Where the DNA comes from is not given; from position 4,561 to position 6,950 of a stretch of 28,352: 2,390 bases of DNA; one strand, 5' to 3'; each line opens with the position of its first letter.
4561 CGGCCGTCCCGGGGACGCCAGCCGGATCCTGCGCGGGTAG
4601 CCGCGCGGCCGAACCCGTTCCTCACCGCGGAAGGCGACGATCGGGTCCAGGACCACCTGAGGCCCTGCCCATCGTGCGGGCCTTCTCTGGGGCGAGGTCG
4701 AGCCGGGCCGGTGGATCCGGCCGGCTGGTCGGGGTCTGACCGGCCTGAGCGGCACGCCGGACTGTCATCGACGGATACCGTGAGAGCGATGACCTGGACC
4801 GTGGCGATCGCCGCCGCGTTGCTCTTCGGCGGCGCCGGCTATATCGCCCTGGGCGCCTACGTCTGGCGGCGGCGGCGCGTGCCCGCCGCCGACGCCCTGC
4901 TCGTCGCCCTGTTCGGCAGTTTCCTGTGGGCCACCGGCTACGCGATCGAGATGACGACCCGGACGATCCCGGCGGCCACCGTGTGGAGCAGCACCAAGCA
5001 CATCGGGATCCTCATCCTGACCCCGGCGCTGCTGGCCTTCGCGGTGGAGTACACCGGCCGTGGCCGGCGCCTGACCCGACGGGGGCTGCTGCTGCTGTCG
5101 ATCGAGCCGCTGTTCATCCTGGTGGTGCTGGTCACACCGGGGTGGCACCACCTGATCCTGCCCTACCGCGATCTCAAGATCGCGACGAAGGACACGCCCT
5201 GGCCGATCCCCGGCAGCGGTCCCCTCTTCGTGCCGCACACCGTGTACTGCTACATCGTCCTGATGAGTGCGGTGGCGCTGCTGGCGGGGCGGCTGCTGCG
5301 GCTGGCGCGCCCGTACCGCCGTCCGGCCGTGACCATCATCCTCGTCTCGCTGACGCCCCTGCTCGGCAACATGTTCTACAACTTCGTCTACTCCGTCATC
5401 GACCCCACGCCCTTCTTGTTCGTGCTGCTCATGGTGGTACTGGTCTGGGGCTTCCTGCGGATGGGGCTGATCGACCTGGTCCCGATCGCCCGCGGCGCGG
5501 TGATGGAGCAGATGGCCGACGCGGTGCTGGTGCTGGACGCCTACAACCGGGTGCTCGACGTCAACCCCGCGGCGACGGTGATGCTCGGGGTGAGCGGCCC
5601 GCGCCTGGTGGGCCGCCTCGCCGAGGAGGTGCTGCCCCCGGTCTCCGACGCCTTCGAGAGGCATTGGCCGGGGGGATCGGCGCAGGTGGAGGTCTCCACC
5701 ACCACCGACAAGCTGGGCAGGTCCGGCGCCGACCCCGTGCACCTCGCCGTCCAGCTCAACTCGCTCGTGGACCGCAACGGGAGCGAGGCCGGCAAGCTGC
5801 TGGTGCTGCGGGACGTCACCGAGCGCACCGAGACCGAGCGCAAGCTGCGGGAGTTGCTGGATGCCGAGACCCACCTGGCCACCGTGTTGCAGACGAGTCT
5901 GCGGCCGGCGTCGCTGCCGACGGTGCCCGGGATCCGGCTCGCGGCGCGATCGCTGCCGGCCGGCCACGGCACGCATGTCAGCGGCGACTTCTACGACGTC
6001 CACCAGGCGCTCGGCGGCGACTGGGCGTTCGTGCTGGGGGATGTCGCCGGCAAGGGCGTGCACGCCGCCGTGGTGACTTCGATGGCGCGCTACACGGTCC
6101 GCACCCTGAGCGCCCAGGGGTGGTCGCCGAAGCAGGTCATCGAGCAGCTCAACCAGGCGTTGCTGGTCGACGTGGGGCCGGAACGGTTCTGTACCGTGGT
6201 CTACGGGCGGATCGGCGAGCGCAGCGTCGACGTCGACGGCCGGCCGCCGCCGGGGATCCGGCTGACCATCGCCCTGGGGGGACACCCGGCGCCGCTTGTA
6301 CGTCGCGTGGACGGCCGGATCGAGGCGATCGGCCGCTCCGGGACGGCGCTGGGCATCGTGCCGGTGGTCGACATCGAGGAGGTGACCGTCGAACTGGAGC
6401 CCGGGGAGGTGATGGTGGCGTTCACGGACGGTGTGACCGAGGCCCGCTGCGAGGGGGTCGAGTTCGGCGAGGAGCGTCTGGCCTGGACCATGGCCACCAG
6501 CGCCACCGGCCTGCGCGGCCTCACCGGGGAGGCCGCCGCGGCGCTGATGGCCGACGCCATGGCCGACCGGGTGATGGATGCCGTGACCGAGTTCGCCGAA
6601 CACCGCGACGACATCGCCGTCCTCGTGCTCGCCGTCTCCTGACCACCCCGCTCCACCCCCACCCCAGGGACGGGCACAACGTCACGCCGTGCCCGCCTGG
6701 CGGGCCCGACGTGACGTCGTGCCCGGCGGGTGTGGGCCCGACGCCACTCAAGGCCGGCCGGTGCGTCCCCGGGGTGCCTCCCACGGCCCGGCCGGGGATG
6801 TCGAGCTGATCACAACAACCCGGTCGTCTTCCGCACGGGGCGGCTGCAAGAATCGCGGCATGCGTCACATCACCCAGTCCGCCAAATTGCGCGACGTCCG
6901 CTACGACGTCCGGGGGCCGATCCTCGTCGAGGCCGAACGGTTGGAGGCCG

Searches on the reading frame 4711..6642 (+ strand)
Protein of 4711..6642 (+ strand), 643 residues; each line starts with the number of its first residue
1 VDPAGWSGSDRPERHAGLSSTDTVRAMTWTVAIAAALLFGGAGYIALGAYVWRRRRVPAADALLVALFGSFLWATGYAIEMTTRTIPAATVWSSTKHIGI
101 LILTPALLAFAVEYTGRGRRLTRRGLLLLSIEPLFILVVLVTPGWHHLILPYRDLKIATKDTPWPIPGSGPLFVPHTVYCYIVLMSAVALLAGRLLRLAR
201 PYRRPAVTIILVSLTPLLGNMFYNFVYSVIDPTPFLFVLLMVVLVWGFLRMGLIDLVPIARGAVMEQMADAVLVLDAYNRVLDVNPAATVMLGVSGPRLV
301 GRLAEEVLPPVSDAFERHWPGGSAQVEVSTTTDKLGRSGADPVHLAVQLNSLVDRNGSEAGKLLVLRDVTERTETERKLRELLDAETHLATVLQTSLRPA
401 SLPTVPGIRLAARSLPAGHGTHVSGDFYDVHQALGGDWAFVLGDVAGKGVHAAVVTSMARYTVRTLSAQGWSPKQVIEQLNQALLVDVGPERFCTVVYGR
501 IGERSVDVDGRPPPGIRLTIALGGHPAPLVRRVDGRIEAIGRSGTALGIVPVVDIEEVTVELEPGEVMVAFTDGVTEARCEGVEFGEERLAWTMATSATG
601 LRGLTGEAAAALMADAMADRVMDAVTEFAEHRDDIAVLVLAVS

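Call 11: search_protein_families(library=pfam, proteins=[window:4711-6642:+], max_evalue=0.001)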
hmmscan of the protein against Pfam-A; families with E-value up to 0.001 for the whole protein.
window:4711-6642:+ (643 aa): 6 families
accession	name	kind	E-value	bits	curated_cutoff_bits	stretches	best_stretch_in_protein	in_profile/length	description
PF16927.11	HisKA_7TM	-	1.4e-47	162.9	28.6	1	37-258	2-224/224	N-terminal 7TM region of histidine kinase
PF07228.17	SpoIIE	-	6.4e-40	137.6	25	1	436-642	3-191/192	Stage II sporulation protein E (SpoIIE)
PF08448.16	PAS_4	-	1.3e-11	45.1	23.1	1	266-373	2-109/110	PAS fold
PF00989.32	PAS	-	1e-09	38.8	22.6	1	263-369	5-113/113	PAS fold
PF13188.13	PAS_8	-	1.2e-07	31.8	21.8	1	263-316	5-55/65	PAS domain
PF13426.13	PAS_9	-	9.1e-05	23.1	27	1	270-371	2-103/103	PAS domain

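Call 78: find_homologous_proteins(query=window:4711-6642:+, max_evalue=1e-30)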
Query window:4711-6642:+ (643 aa): 362 proteins with E <= 1e-30 among 8000 candidates; the best 120 are listed.
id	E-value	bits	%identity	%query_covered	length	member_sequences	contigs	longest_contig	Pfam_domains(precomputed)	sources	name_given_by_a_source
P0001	2.8e-284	963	73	96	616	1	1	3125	PF13426.14,PF08448.17,PF16927.12,PF00989.32,PF07228.18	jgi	-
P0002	4.9e-279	945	71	96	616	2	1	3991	PF13426.14,PF08448.17,PF16927.12,PF00989.32,PF07228.18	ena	-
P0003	5.7e-275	932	70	96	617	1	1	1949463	PF13426.14,PF08448.17,PF16927.12,PF00989.32,PF07228.18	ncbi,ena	-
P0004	5.0e-273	925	71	96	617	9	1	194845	PF13426.14,PF08448.17,PF16927.12,PF00989.32,PF07228.18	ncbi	ncbi:MAG: histidine kinase N-terminal 7TM domain-containing protein [Kineosporiaceae bacterium]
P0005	3.3e-269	913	70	93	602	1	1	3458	PF13426.14,PF08448.17,PF16927.12,PF00989.32,PF07228.18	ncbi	ncbi:MAG: histidine kinase N-terminal 7TM domain-containing protein, partial [Kineosporiaceae bacter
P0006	6.5e-263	892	68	96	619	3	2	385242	PF13426.14,PF13188.14,PF08448.17,PF16927.12,PF00989.32,PF07228.18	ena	-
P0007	1.9e-261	887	68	96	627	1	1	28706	PF13426.14,PF13188.14,PF08448.17,PF16927.12,PF00989.32,PF07228.18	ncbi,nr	ncbi:MAG: SpoIIE family protein phosphatase [Kineosporiaceae bacterium]|nr:SpoIIE family protein pho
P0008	3.8e-260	883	68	95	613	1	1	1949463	PF08448.17,PF16927.12,PF00989.32,PF07228.18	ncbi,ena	-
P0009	2.1e-250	851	64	96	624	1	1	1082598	PF13426.14,PF13188.14,PF08448.17,PF16927.12,PF00989.32,PF07228.18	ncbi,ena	-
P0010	1.7e-242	825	63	95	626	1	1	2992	PF13188.14,PF08448.17,PF16927.12,PF00989.32,PF07228.18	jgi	jgi:PAS domain S-box-containing protein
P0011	2.1e-240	818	100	59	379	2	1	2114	PF13188.14,PF08448.17,PF00989.32,PF07228.18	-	-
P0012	5.9e-240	816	63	95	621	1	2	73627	PF13426.14,PF13188.14,PF08448.17,PF16927.12,PF00989.32,PF07228.18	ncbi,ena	-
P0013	9.6e-240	815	63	96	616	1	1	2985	PF13188.14,PF08448.17,PF16927.12,PF00989.32,PF07228.18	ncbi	-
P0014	2.1e-237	808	63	90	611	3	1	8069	PF13426.14,PF13188.14,PF08448.17,PF16927.12,PF00989.32,PF07228.18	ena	-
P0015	5.0e-237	806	61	95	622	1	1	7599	PF13188.14,PF08448.17,PF16927.12,PF00989.32,PF07228.18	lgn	-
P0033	9.5e-189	647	52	96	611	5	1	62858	PF13426.14,PF08448.17,PF16927.12,PF00989.32,PF07228.18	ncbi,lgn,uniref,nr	ncbi:histidine kinase N-terminal 7TM domain-containing protein [Kineosporia sp. R_H_3]|uniref:histid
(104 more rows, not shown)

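Call 79: find_encoding_contigs(protein=P0003, flank=10000, max_places=1)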
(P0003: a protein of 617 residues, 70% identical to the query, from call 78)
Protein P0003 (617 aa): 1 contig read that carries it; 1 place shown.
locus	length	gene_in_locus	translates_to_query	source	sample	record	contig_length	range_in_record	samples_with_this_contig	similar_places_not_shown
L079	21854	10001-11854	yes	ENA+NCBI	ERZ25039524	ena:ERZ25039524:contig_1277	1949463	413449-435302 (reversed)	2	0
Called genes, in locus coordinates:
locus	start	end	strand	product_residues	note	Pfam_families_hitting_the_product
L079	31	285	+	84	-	-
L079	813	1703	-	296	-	PF08843:AbiEii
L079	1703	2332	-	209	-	-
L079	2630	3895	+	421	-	PF00589:Phage_integrase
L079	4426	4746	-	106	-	-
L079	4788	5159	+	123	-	PF06262:Zincin_1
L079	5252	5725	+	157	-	PF12900:Pyridox_ox_2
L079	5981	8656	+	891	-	PF01590:GAF, PF13185:GAF_2, PF00989:PAS (faint), PF08447:PAS_3, PF00990:GGDEF, PF00563:EAL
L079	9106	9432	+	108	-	-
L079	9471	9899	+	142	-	-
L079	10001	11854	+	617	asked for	PF16927:HisKA_7TM, PF00989:PAS (weak), PF08448:PAS_4, PF13426:PAS_9 (faint), PF07228:SpoIIE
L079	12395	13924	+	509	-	PF00106:adh_short, PF13561:adh_short_C2 (faint)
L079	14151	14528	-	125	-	PF07291:MauE (weak), PF07681:DoxX (weak), PF13564:DoxX_2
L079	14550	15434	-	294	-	PF02424:ApbE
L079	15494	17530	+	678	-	PF13231:PMT_2, PF24878:YkcB_C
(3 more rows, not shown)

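Call 80: find_encoding_contigs(protein=P0004, flank=10000, max_places=1)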
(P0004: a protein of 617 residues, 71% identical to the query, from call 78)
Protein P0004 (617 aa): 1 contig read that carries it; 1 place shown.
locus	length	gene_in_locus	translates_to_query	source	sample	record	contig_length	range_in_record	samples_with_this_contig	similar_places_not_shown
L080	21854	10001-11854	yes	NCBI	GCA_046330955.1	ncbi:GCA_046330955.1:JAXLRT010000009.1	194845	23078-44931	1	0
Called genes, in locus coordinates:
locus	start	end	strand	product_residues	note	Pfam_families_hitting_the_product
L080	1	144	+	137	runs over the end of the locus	PF00436:SSB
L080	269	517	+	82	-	PF12728:HTH_17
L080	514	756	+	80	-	PF12728:HTH_17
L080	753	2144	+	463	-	PF00589:Phage_integrase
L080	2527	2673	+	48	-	-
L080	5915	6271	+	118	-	PF06262:Zincin_1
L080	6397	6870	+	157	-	PF12900:Pyridox_ox_2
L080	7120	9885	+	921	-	PF01590:GAF, PF13185:GAF_2, PF00989:PAS (faint), PF08447:PAS_3, PF00990:GGDEF, PF00563:EAL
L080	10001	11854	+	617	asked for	PF16927:HisKA_7TM, PF00989:PAS, PF08448:PAS_4, PF13426:PAS_9, PF07228:SpoIIE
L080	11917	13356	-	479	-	PF00004:AAA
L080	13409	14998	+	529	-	PF00106:adh_short, PF13561:adh_short_C2 (faint)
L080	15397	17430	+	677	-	PF02366:PMT, PF13231:PMT_2, PF24878:YkcB_C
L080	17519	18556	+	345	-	PF00254:FKBP_C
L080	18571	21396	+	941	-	PF01565:FAD_binding_4, PF02913:FAD-oxidase_C, PF13183:Fer4_8, PF13534:Fer4_17 (weak), PF02754:CCG (weak)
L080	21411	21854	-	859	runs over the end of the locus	PF00501:AMP-binding, PF13193:AMP-binding_C, PF00550:PP-binding, PF00975:Thioesterase, PF12697:Abhydrolase_6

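Call 81: find_encoding_contigs(protein=P0006, flank=10000, max_places=1)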
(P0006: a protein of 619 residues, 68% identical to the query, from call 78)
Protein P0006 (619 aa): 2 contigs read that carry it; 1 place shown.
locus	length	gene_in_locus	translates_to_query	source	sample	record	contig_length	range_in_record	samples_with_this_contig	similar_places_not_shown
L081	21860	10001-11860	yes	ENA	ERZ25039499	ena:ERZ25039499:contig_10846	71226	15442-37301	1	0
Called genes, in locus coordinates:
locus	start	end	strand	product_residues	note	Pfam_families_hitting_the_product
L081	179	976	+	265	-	PF00561:Abhydrolase_1, PF12146:Hydrolase_4, PF12697:Abhydrolase_6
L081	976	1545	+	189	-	PF13305:TetR_C_33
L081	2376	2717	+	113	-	PF01609:DDE_Tnp_1, PF13359:DDE_Tnp_4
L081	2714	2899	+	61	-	-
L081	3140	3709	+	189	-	PF12802:MarR_2 (weak)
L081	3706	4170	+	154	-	-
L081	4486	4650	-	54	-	-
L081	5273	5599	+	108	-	PF02452:PemK_toxin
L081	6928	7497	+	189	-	PF12802:MarR_2 (weak)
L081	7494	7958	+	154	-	-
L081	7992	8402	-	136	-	PF01850:PIN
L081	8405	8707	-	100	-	PF02604:PhdYeFM_antitox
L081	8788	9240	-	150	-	PF01850:PIN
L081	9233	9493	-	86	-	PF02604:PhdYeFM_antitox (weak)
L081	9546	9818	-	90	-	PF01850:PIN (weak)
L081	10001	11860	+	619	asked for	PF16927:HisKA_7TM, PF00989:PAS, PF08448:PAS_4, PF13188:PAS_8 (faint), PF13426:PAS_9 (weak), PF07228:SpoIIE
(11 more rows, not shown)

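Call 82: find_encoding_contigs(protein=P0007, flank=10000, max_places=1)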
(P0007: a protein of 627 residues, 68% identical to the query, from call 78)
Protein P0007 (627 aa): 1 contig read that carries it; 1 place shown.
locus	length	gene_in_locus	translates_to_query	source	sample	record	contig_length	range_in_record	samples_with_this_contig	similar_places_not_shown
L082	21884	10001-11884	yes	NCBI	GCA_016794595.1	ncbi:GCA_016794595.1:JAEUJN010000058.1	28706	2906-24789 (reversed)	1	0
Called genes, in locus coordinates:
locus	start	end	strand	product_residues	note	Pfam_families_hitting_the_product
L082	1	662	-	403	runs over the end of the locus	PF04587:ADP_PFK_GK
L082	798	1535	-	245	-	PF01116:F_bP_aldolase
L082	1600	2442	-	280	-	PF00528:BPD_transp_1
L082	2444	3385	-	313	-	PF00528:BPD_transp_1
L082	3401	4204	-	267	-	PF01547:SBP_bac_1, PF13416:SBP_bac_8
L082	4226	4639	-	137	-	PF01547:SBP_bac_1, PF13416:SBP_bac_8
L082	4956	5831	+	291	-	PF08220:HTH_DeoR, PF08279:HTH_11 (weak), PF19187:HTH_PafC (weak), PF00455:DeoRC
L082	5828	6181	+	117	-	PF06262:Zincin_1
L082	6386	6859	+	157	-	PF12900:Pyridox_ox_2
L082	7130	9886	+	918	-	PF01590:GAF, PF13185:GAF_2, PF00989:PAS (faint), PF08447:PAS_3, PF00990:GGDEF, PF00563:EAL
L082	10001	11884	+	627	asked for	PF16927:HisKA_7TM, PF00989:PAS, PF13188:PAS_8 (faint), PF08448:PAS_4, PF13426:PAS_9 (weak), PF07228:SpoIIE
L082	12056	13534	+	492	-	PF00106:adh_short, PF13561:adh_short_C2 (faint)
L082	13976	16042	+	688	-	PF13231:PMT_2, PF24878:YkcB_C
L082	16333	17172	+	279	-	PF00254:FKBP_C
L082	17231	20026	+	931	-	PF01565:FAD_binding_4, PF02913:FAD-oxidase_C, PF13183:Fer4_8, PF13534:Fer4_17 (weak), PF02754:CCG (faint)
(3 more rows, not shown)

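Call 89: find_encoding_contigs(protein=P0009, flank=10000, max_places=1)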
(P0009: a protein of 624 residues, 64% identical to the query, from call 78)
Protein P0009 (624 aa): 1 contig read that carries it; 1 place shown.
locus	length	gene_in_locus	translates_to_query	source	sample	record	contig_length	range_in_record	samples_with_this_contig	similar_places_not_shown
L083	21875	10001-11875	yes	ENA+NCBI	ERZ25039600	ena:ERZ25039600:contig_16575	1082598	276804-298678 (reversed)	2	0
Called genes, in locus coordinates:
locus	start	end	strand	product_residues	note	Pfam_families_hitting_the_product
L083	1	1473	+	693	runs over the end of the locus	-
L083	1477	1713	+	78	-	-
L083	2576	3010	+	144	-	-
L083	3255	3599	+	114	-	PF06262:Zincin_1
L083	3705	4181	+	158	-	PF12900:Pyridox_ox_2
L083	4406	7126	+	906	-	PF01590:GAF (weak), PF13185:GAF_2, PF08447:PAS_3, PF00990:GGDEF, PF00563:EAL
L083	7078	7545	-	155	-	-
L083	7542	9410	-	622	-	PF01926:MMR_HSR1, PF02421:FeoB_N, PF07670:Gate, PF07664:FeoB_C, PF07670:Gate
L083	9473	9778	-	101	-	PF04023:FeoA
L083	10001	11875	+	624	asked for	PF16927:HisKA_7TM, PF00989:PAS, PF08448:PAS_4, PF13188:PAS_8 (weak), PF13426:PAS_9 (weak), PF07228:SpoIIE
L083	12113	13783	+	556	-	PF00106:adh_short, PF13561:adh_short_C2 (faint)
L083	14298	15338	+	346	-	PF00254:FKBP_C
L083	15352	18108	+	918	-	PF01565:FAD_binding_4, PF02913:FAD-oxidase_C, PF13183:Fer4_8, PF13534:Fer4_17 (weak), PF02754:CCG (faint)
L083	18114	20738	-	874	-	PF00501:AMP-binding, PF13193:AMP-binding_C (weak), PF00550:PP-binding, PF00975:Thioesterase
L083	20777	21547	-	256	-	PF01738:DLH, PF02129:Peptidase_S15 (weak), PF08840:BAAT_C (faint)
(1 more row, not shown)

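Call 90: find_encoding_contigs(protein=P0033, flank=10000, max_places=1)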
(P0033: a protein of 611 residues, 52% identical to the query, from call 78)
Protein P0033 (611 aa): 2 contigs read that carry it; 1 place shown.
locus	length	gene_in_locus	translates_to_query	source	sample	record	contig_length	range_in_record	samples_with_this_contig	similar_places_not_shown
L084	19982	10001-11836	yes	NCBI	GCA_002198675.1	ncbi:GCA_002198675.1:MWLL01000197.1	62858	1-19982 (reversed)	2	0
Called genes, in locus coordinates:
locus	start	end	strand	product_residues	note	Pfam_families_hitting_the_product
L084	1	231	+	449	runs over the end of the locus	PF14657:Arm-DNA-bind_4 (weak), PF00589:Phage_integrase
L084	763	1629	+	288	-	PF00248:Aldo_ket_red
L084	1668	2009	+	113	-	PF06262:Zincin_1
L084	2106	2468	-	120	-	PF07291:MauE (weak), PF13564:DoxX_2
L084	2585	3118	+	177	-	PF22381:Staph_reg_Sar_Rot (weak), PF12802:MarR_2, PF01047:MarR, PF13463:HTH_27 (weak)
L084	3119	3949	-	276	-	PF00106:adh_short, PF01370:Epimerase (weak), PF08659:KR, PF13460:NAD_binding_10, PF13561:adh_short_C2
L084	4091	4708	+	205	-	PF00440:TetR_N, PF13305:TetR_C_33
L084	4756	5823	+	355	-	-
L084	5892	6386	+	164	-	PF12900:Pyridox_ox_2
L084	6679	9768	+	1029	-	PF01590:GAF, PF13185:GAF_2, PF13492:GAF_3 (weak), PF08447:PAS_3, PF00990:GGDEF, PF00563:EAL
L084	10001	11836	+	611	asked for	PF16927:HisKA_7TM, PF00989:PAS, PF08448:PAS_4, PF13426:PAS_9 (weak), PF07228:SpoIIE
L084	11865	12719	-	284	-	PF01061:ABC2_membrane, PF12698:ABC2_membrane_3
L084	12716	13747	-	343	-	PF00005:ABC_tran, PF13304:AAA_21, PF13732:DrrA1-3_C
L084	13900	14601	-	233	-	PF03551:PadR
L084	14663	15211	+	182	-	-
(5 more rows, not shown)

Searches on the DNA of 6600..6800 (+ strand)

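Call 65: search_dna_similar(query=window:6660-6757:+, collection=plasmids, mode=distant, max_evalue=0.001, max_rows=25)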
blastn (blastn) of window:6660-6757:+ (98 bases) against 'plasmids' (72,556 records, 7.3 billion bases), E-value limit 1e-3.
No match.

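Call 66: search_dna_similar(query=window:6660-6757:+, collection=phages, mode=distant, max_evalue=0.001, max_rows=15)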
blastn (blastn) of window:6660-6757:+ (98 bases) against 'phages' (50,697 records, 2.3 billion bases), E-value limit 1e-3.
No match.

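Call 67: search_rna_families(source=window, start=6600, end=6800, threshold=evalue, max_evalue=5)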
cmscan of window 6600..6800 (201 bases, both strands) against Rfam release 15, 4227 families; matches with E-value up to 5: 13.
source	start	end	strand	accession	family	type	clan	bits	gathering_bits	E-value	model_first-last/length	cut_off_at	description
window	6668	6727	-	RF04080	mir-762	Gene; miRNA;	-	30.7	80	0.0081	1-75/75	no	mir-762 microRNA precursor family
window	6669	6727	-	RF04096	mir-4433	Gene; miRNA;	-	24.8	77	0.0055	1-83/83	no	mir-4433 microRNA precursor family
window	6671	6725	+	RF04132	mir-4436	Gene; miRNA;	-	20.8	74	0.035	1-85/85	no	mir-4436 microRNA precursor family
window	6670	6728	-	RF03564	mir-9416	Gene; miRNA;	-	20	100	0.12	1-68/68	no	mir-9416 microRNA precursor family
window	6668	6728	+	RF04057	MIR1432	Gene; miRNA;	-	19.6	90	0.24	1-89/89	no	MIR1432 microRNA precursor family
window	6680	6716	-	RF01997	mir-969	Gene; miRNA;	-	17.9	61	0.46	1-86/86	no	mir-969 microRNA precursor family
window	6669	6727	+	RF03791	mir-4526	Gene; miRNA;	-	16.5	100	1.6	1-87/87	no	mir-4526 microRNA precursor family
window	6660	6733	-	RF00888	mir-770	Gene; miRNA;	-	16.5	83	1.9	1-83/83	no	mir-770 microRNA precursor family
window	6670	6726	-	RF01038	mir-1307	Gene; miRNA;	-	15.3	69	2.8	1-90/90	no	mir-1307 microRNA precursor family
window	6679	6717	-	RF01757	sbcD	Gene; sRNA;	-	13.9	40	1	113-151/155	no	sbcD RNA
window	6673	6723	+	RF03175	MIR3454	Gene; miRNA;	-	13.9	142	2.8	1-146/147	no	MIR3454 microRNA precursor family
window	6671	6725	-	RF00992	mir-593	Gene; miRNA;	-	13.4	100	3.5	21-80/100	no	mir-593 microRNA precursor family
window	6634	6645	+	RF02216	ZNFX1-AS1_2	Gene; lncRNA;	-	9.3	45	4.2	82-93/93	no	ZNFX1 antisense RNA 1 conserved region 2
